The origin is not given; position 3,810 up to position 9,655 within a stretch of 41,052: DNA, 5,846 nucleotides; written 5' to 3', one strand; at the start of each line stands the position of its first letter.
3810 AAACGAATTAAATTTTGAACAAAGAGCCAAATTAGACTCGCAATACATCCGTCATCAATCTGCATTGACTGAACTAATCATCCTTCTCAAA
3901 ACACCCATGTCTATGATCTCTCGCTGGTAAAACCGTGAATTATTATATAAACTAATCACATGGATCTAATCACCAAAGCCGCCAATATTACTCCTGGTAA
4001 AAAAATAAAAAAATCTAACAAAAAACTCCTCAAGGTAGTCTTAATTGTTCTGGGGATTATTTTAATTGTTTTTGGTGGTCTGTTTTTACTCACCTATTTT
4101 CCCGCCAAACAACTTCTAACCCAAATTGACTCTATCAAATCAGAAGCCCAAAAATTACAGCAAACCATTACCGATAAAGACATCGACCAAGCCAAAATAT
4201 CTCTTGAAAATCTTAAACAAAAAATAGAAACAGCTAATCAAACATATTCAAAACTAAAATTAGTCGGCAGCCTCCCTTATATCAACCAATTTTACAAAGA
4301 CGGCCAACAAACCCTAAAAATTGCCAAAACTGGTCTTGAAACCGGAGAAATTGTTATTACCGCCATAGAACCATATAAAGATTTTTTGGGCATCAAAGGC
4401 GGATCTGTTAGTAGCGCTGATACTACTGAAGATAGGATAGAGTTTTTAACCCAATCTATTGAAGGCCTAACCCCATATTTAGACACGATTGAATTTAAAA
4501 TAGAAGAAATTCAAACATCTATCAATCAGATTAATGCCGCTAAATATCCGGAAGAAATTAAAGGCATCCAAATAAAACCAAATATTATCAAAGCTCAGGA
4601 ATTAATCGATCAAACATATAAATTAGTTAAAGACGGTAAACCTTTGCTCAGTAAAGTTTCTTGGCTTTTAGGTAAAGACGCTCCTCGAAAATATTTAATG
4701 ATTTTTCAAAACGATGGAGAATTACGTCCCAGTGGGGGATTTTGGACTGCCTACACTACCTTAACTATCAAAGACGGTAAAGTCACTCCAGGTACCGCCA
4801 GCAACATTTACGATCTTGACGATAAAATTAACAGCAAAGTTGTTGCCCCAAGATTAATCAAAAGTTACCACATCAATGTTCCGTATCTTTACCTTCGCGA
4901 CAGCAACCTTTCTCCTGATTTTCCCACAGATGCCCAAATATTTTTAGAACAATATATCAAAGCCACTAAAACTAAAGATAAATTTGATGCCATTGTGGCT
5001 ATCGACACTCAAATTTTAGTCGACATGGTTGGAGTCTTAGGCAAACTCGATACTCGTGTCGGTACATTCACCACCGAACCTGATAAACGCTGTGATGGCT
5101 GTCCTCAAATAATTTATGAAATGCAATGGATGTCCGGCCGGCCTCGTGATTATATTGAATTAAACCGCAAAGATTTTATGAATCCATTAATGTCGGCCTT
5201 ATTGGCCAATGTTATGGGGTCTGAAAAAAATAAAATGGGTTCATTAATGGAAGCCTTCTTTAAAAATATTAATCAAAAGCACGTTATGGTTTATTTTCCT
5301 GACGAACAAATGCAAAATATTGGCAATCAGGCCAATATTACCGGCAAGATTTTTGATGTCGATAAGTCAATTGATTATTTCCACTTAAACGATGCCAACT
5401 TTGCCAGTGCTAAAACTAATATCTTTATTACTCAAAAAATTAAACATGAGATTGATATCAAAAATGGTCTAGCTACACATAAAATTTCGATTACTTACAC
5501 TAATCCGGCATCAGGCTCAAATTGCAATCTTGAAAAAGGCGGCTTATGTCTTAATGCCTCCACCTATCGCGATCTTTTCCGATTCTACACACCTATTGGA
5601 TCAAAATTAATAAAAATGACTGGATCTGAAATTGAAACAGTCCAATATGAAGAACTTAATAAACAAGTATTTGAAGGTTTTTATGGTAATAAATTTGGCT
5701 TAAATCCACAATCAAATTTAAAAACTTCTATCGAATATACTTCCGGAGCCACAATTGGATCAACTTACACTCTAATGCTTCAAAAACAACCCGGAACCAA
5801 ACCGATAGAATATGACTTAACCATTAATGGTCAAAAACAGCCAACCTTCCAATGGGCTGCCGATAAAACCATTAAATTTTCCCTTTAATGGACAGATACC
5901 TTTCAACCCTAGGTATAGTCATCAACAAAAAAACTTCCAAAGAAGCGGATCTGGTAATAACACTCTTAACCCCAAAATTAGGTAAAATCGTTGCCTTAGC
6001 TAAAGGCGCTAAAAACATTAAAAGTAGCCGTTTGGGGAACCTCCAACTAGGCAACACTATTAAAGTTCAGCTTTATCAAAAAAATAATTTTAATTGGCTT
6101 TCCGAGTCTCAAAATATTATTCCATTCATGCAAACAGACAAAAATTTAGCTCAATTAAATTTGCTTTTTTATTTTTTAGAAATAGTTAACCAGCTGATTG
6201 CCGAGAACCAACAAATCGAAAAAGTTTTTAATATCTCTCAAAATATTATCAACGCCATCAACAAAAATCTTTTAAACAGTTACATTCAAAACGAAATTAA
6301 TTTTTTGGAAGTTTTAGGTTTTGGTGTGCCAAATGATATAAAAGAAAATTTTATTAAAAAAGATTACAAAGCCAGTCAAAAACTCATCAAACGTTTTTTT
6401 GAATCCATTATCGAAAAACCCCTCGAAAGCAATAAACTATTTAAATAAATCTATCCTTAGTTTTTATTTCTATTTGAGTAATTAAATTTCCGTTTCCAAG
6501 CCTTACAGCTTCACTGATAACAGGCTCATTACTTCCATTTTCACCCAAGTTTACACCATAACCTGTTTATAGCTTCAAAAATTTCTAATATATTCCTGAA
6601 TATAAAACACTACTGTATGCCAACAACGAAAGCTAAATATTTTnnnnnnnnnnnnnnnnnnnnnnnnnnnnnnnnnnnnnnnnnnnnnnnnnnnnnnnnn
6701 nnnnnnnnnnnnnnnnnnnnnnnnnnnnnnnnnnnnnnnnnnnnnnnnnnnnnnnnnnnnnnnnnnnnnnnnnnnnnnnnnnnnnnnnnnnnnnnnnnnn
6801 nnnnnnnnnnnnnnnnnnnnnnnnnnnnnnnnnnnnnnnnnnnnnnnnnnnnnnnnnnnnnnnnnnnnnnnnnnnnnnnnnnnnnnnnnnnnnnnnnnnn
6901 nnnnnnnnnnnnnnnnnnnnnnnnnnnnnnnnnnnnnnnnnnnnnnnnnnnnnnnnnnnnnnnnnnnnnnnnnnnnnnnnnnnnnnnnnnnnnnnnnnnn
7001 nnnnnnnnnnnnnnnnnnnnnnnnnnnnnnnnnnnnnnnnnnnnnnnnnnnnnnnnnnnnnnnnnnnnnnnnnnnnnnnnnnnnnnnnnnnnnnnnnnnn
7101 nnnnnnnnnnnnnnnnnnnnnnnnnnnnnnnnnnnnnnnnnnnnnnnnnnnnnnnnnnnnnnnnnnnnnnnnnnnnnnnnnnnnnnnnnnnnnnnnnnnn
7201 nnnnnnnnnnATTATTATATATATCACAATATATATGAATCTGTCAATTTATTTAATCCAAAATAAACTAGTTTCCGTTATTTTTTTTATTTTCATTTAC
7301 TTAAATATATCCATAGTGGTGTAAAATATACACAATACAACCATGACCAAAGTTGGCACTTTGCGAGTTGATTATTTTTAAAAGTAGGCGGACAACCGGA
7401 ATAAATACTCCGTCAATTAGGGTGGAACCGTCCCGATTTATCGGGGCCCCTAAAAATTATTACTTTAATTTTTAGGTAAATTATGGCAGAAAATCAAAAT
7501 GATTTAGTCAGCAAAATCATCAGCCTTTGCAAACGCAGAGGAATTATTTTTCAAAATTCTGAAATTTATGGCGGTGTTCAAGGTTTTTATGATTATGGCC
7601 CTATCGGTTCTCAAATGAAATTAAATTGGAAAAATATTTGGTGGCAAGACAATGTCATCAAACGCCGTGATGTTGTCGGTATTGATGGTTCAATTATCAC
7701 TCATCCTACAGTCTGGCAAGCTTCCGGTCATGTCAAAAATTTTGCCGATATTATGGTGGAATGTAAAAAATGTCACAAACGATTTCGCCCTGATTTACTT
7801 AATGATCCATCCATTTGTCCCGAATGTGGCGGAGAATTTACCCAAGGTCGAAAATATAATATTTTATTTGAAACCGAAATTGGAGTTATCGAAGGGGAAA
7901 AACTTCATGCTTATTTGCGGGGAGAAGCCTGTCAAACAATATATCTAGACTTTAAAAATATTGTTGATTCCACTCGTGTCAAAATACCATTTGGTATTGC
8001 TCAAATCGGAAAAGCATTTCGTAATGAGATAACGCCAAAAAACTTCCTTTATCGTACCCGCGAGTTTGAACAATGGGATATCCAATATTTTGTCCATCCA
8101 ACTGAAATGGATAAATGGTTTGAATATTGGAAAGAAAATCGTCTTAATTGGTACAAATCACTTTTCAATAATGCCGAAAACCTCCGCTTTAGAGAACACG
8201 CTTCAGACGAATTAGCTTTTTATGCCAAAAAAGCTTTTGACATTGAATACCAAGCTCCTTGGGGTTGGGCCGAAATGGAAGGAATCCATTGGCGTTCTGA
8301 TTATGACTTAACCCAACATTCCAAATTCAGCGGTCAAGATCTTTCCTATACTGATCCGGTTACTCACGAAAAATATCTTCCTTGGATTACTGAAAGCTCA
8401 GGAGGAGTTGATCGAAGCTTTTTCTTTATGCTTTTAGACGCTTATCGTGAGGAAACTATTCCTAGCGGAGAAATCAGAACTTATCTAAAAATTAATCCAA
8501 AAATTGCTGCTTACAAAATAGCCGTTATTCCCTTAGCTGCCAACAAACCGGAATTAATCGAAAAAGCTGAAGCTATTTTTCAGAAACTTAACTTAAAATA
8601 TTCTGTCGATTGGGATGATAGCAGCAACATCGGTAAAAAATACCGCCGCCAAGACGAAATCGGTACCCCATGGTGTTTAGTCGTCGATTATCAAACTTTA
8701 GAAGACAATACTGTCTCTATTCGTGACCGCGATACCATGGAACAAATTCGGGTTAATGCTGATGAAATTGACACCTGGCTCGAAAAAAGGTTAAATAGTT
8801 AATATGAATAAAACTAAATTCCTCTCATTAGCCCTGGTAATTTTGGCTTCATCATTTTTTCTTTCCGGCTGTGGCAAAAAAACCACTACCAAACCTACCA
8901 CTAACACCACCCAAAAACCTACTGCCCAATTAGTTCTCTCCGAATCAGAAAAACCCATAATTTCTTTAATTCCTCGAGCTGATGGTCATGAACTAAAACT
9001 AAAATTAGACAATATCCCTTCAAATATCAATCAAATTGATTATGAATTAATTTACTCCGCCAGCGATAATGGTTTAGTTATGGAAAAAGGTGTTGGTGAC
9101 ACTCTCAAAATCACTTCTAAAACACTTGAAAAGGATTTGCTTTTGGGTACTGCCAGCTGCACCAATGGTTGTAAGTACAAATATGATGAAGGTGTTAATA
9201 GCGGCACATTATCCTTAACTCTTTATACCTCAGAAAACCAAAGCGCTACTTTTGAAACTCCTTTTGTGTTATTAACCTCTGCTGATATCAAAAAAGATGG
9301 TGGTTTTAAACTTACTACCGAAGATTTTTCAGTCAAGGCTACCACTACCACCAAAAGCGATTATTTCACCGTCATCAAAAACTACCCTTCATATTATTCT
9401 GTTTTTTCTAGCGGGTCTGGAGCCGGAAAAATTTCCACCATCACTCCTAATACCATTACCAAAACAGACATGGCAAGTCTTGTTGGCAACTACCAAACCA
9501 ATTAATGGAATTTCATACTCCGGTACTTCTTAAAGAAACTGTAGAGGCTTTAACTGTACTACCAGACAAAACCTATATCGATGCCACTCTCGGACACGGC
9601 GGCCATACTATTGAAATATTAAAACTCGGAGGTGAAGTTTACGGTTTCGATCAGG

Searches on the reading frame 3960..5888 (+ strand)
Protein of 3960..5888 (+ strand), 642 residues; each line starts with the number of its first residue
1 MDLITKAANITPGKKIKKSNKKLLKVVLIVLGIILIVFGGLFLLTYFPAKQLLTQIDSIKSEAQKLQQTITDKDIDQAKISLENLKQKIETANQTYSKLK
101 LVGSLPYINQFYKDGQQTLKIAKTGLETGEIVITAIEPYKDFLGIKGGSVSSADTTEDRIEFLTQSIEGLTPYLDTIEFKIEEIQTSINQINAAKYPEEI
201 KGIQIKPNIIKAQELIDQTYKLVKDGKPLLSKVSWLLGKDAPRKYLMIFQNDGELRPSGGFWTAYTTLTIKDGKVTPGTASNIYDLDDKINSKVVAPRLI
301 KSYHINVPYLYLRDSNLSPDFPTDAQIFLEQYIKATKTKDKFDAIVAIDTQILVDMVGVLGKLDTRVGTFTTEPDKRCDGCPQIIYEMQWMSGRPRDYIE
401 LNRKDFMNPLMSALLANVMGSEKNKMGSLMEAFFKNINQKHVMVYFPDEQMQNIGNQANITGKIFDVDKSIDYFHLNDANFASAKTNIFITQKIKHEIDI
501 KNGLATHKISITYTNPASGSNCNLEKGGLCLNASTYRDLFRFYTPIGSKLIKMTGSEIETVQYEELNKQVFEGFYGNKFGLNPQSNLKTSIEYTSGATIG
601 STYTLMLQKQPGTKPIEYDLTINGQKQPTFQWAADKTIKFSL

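Call 8: search_protein_families(library=pfam, proteins=[window:3960-5888:+], max_evalue=0.001)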
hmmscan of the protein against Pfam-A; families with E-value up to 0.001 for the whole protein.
window:3960-5888:+ (642 aa): 1 family
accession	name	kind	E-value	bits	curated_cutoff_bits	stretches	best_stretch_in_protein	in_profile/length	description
PF13196.11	DUF4012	-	7.7e-24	85.3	28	1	240-369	1-128/144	Protein of unknown function (DUF4012)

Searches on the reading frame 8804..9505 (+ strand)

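Call 8: search_protein_families(library=pfam, proteins=[window:8804-9505:+], max_evalue=0.001)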
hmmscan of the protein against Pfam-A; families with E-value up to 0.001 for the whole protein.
window:8804-9505:+ (233 aa): 0 families

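Call 27: search_protein_families(library=ncbifam, proteins=[window:8804-9505:+], max_evalue=0.01)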
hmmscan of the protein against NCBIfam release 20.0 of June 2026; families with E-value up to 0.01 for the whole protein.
window:8804-9505:+ (233 aa): 1 family
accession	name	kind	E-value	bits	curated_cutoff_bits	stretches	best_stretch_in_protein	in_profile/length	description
NF047847.2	SS_mature_LptM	equivalog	0.0019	18.2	27.7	1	1-26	1-23/31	LPS translocon maturation chaperone LptM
